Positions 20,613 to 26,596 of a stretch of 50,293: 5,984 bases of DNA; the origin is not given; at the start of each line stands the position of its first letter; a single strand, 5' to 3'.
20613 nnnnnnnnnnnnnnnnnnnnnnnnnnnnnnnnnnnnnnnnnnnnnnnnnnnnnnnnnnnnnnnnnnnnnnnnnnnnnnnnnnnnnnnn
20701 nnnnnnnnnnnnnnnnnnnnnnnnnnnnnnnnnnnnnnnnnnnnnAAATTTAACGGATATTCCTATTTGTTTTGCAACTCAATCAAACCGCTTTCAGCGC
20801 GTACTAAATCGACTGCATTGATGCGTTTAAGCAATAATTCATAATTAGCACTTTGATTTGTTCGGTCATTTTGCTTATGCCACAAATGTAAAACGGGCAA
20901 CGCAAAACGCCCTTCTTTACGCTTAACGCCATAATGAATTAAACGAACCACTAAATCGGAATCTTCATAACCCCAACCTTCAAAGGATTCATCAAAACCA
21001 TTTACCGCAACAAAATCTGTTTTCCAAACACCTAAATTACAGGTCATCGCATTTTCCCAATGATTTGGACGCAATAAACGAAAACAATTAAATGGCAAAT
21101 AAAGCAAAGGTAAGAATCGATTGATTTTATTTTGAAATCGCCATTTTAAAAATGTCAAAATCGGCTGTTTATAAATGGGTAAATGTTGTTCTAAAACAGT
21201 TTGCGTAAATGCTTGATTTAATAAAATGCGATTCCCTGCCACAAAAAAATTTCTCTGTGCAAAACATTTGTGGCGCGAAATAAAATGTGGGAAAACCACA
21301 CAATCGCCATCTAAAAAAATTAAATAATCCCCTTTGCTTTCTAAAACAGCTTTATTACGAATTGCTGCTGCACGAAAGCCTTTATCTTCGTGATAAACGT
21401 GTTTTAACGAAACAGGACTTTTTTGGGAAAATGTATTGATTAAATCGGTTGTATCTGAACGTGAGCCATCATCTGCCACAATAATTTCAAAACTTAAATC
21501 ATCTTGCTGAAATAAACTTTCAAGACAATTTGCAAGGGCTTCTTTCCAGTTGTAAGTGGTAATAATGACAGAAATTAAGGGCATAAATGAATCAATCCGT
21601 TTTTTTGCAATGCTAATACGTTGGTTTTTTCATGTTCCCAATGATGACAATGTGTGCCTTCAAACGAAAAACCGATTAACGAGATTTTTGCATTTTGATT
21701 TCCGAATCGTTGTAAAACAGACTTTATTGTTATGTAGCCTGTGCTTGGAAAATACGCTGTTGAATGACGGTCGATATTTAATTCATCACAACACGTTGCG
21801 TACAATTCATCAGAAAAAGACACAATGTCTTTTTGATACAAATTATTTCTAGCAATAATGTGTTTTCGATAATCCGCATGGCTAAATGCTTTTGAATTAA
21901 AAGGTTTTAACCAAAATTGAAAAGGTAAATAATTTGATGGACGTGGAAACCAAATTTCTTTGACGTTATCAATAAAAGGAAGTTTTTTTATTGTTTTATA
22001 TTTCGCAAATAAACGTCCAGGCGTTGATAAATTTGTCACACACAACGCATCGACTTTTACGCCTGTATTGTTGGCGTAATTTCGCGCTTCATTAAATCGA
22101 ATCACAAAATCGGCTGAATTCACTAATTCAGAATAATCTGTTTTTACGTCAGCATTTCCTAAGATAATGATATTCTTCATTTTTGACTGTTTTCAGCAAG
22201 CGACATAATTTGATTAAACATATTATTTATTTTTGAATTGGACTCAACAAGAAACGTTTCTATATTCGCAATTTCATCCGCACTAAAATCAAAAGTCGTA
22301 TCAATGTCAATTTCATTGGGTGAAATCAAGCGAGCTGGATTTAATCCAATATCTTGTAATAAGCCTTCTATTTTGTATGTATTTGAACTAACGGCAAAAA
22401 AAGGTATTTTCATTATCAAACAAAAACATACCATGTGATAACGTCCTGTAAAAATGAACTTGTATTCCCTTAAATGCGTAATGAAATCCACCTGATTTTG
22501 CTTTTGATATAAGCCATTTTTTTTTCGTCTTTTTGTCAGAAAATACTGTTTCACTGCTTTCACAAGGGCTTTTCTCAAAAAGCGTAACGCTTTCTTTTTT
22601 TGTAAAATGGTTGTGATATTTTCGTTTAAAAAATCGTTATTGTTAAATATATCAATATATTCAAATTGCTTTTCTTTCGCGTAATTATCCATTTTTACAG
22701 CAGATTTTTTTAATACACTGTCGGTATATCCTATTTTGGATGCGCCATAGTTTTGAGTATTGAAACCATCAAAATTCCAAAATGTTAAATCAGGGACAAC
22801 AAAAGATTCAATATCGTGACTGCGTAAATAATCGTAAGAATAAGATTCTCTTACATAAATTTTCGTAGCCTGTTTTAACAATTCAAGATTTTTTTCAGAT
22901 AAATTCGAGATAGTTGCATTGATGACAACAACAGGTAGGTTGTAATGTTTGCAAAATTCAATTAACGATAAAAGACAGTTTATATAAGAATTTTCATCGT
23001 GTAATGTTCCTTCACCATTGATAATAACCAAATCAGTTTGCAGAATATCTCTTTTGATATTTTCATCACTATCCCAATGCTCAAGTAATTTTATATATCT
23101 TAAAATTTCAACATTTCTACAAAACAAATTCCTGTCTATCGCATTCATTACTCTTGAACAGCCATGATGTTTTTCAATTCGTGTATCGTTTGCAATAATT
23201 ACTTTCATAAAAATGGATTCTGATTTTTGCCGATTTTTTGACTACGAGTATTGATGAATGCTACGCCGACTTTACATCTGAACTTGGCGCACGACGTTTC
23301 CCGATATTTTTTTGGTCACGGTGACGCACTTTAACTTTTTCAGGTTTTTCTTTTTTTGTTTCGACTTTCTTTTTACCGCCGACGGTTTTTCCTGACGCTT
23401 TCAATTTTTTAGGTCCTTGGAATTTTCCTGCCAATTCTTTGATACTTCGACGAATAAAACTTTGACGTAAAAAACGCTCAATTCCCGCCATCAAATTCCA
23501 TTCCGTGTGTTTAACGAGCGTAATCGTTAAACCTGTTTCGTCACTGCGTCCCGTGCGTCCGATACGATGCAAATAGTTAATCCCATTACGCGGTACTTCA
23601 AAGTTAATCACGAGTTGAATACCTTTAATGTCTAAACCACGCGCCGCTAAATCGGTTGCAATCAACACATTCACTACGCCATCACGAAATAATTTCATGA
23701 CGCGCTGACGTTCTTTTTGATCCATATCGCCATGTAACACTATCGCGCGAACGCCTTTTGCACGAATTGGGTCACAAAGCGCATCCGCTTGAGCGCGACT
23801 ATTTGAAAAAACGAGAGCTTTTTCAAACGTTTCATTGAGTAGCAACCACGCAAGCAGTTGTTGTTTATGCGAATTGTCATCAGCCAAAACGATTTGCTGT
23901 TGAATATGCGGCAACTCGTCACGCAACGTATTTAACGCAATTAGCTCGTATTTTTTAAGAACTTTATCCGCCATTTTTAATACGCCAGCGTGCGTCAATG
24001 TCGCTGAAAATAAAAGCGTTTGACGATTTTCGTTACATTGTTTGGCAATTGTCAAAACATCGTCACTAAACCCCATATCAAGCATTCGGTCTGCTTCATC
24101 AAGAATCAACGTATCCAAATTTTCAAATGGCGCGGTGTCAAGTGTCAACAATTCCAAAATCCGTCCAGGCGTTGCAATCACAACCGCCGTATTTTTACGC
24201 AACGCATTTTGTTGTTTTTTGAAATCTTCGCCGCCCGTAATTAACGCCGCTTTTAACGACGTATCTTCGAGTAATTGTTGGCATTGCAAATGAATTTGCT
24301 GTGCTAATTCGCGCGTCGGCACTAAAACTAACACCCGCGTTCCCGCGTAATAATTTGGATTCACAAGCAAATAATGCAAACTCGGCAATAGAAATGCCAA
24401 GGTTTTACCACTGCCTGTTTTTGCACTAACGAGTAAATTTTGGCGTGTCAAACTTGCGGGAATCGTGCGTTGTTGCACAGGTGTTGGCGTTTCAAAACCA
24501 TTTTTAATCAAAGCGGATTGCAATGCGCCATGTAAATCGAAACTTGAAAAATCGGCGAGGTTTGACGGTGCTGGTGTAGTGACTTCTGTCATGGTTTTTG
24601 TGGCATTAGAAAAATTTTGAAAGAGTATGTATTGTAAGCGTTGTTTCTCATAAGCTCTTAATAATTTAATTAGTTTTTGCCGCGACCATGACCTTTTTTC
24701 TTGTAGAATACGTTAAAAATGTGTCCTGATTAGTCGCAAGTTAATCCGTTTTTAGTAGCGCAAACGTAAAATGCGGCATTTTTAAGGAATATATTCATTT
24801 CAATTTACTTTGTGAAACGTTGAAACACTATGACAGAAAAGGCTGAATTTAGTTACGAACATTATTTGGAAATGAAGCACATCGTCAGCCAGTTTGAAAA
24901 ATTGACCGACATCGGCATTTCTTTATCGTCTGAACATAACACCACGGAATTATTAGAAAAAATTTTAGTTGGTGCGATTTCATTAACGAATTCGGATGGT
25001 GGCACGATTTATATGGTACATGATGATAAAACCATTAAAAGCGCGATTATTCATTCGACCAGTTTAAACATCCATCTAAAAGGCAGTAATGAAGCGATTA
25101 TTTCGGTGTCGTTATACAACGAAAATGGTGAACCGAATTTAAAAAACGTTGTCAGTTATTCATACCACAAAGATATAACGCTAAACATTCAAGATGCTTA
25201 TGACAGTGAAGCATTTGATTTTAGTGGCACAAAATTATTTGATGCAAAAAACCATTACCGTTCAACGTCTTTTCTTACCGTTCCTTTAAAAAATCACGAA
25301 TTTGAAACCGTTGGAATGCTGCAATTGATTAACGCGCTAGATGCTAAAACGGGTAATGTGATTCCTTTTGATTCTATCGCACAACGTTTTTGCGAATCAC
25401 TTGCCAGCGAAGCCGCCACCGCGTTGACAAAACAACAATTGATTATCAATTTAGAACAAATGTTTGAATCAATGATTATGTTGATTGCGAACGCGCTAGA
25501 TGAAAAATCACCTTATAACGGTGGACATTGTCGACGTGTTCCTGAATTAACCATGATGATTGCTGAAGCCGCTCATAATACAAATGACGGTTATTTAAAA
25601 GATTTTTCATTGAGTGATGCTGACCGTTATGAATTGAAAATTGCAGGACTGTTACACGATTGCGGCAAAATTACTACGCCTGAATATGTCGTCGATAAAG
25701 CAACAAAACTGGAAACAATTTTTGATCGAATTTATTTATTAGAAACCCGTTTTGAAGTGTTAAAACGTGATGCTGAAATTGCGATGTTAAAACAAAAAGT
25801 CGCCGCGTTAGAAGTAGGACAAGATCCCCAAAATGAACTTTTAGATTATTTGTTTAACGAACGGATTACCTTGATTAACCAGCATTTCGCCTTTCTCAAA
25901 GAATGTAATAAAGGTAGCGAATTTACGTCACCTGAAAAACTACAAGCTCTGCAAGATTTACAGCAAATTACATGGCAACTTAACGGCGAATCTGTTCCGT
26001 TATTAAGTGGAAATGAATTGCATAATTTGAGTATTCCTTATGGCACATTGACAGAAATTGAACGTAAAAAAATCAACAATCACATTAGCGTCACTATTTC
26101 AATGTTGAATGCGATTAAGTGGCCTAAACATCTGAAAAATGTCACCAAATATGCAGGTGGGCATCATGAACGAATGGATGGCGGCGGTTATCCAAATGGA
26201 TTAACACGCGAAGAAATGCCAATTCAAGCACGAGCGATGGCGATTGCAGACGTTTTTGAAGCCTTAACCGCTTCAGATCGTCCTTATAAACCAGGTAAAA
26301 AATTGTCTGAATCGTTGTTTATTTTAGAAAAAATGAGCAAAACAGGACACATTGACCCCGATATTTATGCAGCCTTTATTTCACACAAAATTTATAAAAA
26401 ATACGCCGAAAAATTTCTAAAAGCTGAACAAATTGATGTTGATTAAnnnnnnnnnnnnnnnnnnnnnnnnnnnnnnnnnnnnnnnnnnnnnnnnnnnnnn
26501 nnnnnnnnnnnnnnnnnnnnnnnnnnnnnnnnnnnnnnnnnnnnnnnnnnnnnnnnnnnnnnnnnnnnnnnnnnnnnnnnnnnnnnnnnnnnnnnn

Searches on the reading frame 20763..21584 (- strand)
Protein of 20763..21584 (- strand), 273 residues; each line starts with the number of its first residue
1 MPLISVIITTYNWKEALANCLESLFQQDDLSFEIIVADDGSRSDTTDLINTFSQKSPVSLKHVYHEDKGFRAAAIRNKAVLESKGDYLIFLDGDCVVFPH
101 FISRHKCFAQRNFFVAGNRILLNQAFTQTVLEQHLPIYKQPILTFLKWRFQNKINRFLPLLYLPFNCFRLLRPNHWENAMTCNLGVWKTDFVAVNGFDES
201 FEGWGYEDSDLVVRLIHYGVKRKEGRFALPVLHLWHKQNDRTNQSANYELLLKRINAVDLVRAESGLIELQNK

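Call 36: search_protein_families(library=pfam, proteins=[window:20763-21584:-], max_evalue=0.00001)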
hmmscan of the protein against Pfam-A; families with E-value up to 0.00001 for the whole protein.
window:20763-21584:- (273 aa): 4 families
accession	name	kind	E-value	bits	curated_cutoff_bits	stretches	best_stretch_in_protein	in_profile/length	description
PF00535.33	Glycos_transf_2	-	1.9e-25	90.1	23.3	1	5-152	1-146/168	Glycosyl transferase family 2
PF10111.15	Glyco_tranf_2_2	-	1.2e-16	61.5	27.3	1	5-98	1-95/276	Glycosyltransferase like family 2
PF02709.20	Glyco_transf_7C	-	1.3e-13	50.9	23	1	173-221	13-61/78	N-terminal domain of galactosyltransferase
PF13641.12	Glyco_tranf_2_3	-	6.2e-08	33.4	27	1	4-109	3-111/230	Glycosyltransferase like family 2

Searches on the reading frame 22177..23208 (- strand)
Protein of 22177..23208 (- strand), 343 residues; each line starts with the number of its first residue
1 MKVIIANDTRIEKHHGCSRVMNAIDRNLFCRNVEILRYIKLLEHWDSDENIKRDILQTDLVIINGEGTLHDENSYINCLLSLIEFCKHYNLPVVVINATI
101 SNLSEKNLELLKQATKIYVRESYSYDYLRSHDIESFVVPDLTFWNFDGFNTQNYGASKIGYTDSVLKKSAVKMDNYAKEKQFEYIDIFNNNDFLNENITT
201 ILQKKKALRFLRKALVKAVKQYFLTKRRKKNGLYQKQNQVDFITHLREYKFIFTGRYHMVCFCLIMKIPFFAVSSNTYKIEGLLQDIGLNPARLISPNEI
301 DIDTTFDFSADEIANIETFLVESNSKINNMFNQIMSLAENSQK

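Call 36: search_protein_families(library=pfam, proteins=[window:22177-23208:-], max_evalue=0.00001)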
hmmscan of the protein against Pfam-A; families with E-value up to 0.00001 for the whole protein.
window:22177-23208:- (343 aa): 1 family
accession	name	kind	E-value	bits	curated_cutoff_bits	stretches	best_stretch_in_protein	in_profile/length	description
PF04230.19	PS_pyruv_trans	-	4.3e-19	69.9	25.3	1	49-275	45-278/280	Polysaccharide pyruvyl transferase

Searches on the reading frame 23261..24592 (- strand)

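Call 36: search_protein_families(library=pfam, proteins=[window:23261-24592:-], max_evalue=0.00001)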
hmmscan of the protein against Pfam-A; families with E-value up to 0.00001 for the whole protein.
window:23261-24592:- (443 aa): 3 families
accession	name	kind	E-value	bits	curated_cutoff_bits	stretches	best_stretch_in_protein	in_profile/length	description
PF00270.35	DEAD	-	4.9e-47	160.2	26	1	37-200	1-161/167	DEAD/DEAH box helicase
PF00271.37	Helicase_C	-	3.6e-34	117.8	23.5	1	244-350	3-109/110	Helicase conserved C-terminal domain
PF04851.21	ResIII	-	1.1e-10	42.1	22.5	1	47-199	15-162/164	Type III restriction enzyme, res subunit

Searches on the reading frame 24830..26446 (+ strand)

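Call 36: search_protein_families(library=pfam, proteins=[window:24830-26446:+], max_evalue=0.00001)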
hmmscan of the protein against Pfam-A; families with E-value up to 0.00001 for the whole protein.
window:24830-26446:+ (538 aa): 3 families
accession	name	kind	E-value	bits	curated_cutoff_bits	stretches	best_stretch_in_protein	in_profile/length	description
PF13487.12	HD_5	-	1.6e-40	139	27.2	1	395-512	58-170/170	HD domain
PF01966.28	HD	-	3.5e-11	43.8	22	1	232-299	3-61/116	HD domain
PF01590.32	GAF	-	4.2e-07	31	22.4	1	39-199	3-133/133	GAF domain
